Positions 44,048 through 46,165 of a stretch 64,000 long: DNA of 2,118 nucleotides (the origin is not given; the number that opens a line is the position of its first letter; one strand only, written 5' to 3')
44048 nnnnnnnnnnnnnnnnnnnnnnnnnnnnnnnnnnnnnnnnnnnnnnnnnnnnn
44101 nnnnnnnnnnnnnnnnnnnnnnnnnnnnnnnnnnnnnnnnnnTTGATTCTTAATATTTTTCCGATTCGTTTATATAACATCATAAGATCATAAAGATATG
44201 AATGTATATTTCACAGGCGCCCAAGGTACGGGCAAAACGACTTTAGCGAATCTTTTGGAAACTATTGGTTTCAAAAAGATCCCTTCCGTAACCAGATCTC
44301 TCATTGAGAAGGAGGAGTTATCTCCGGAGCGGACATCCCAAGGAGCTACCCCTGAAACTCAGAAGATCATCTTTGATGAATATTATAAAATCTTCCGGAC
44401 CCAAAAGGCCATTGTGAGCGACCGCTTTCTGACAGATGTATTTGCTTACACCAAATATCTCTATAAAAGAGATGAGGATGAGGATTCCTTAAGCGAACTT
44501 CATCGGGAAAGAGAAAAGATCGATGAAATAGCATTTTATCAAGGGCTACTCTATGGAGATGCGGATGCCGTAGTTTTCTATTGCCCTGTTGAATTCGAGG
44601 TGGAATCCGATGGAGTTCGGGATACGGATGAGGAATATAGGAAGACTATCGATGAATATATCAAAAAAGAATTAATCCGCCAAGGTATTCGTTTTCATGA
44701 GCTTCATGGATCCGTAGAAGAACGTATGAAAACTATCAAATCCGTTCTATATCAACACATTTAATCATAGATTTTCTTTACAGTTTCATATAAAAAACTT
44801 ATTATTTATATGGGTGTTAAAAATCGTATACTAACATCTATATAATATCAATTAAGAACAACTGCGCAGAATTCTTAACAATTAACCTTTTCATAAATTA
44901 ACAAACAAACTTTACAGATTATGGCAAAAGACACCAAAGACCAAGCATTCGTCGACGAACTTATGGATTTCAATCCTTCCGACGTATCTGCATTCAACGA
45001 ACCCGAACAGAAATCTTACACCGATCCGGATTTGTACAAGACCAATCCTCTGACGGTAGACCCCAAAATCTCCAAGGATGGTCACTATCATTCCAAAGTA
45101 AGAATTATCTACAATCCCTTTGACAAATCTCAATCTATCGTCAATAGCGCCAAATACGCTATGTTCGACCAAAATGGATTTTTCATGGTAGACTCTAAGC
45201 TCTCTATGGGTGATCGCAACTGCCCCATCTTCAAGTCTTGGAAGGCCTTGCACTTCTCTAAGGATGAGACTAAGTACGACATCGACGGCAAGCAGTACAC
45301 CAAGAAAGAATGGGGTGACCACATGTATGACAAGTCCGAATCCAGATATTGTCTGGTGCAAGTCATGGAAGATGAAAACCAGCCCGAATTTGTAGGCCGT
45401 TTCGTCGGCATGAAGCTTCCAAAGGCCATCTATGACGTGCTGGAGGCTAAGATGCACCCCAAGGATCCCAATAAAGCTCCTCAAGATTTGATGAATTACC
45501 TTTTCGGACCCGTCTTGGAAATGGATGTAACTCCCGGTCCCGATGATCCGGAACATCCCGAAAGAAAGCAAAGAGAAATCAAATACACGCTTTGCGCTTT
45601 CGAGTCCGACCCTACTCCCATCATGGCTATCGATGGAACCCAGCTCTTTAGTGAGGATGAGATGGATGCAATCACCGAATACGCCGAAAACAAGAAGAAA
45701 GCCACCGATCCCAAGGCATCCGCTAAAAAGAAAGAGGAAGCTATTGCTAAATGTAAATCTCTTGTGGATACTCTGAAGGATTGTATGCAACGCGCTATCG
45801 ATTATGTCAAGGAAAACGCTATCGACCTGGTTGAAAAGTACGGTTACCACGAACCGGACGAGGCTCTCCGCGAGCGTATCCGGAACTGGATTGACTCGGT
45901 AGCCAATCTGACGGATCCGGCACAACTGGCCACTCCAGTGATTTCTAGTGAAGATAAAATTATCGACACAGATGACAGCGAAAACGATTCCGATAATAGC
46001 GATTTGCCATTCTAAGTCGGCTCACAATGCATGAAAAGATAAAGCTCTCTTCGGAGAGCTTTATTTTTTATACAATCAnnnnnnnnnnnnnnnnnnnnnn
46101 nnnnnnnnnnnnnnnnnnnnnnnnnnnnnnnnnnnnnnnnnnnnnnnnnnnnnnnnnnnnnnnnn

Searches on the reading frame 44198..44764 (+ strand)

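Call 56: search_protein_families(library=pfam, proteins=[window:44198-44764:+], max_evalue=0.01)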
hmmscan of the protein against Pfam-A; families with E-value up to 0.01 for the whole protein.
window:44198-44764:+ (188 aa): 4 families
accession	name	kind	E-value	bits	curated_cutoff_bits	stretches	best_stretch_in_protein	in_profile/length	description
PF13521.12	AAA_28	-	5.3e-21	76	27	1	3-176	2-164/164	AAA domain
PF13238.12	AAA_18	-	0.00047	21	29.4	1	5-61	3-47/128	AAA domain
PF13476.12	AAA_23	-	0.00097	20.3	27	1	5-157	24-169/201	AAA domain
PF01583.26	APS_kinase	-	0.0095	16.4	21.1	0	2-23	4-25/152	Adenylylsulphate kinase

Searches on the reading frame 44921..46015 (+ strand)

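Call 56: search_protein_families(library=pfam, proteins=[window:44921-46015:+], max_evalue=0.01)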
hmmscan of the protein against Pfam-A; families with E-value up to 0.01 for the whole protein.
window:44921-46015:+ (364 aa): 1 family
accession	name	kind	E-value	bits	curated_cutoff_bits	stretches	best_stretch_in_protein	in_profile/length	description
PF07802.16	GCK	-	0.0084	16.9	27.2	0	267-295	28-56/74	GCK domain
